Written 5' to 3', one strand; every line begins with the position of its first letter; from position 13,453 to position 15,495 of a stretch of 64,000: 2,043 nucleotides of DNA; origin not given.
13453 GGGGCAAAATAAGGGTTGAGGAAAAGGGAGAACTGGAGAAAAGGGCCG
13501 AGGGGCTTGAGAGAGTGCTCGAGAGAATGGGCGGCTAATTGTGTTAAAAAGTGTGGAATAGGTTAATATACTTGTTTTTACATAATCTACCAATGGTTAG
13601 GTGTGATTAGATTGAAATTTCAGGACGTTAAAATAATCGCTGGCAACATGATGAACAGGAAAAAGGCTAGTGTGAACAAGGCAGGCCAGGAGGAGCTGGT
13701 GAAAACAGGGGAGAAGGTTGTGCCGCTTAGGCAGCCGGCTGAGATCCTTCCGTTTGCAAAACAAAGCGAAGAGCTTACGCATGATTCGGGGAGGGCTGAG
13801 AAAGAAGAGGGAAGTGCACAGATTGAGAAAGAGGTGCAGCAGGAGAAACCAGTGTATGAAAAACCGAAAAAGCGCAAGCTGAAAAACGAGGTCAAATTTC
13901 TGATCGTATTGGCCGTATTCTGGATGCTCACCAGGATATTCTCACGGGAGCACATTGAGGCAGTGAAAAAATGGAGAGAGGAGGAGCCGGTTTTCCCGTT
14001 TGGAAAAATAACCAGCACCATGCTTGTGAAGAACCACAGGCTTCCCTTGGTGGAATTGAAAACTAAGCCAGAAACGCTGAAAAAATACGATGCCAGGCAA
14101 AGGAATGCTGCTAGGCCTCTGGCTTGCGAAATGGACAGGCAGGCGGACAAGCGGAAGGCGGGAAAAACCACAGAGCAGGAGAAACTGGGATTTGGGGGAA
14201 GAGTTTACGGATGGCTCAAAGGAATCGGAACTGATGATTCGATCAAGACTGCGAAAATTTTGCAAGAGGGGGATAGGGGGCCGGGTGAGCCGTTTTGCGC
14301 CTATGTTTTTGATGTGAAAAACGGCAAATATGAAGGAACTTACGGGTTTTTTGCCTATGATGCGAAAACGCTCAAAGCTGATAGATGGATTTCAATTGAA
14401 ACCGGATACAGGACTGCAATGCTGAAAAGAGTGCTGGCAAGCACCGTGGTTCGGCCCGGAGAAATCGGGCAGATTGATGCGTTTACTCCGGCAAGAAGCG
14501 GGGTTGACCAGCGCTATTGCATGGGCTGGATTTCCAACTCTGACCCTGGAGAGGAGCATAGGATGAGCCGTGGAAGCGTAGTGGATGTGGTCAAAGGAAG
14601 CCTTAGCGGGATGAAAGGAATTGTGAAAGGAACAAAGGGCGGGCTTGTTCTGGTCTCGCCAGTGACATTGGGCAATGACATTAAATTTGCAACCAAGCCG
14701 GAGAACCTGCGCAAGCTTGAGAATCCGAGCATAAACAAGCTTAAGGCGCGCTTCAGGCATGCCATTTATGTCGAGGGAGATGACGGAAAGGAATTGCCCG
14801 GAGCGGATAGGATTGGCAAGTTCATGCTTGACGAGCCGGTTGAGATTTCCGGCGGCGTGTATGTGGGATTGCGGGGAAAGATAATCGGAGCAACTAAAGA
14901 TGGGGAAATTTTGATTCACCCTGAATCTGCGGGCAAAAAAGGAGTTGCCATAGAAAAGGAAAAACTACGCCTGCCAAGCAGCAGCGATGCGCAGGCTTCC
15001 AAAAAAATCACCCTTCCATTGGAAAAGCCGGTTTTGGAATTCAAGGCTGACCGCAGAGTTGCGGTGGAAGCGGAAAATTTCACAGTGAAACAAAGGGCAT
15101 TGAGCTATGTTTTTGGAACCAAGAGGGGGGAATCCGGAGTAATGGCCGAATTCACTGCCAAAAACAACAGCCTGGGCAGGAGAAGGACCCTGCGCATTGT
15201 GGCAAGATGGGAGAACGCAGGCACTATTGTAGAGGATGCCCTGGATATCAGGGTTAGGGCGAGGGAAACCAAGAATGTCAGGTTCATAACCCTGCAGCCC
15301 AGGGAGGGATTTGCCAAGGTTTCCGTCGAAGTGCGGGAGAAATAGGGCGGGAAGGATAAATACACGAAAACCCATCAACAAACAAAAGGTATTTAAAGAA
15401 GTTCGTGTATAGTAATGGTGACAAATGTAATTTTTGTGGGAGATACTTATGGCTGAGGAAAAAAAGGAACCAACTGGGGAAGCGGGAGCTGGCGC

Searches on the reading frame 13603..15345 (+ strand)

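Call 30: search_protein_families(library=pfam, proteins=[window:13603-15345:+], max_evalue=0.001)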
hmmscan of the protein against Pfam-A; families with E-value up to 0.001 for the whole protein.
window:13603-15345:+ (580 aa): 1 family
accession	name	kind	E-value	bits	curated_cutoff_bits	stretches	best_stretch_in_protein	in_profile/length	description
PF23284.2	KOW2_Spt5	-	0.00084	19.6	28.9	0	324-371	2-49/50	Transcription elongation factor SPT5, second KOW domain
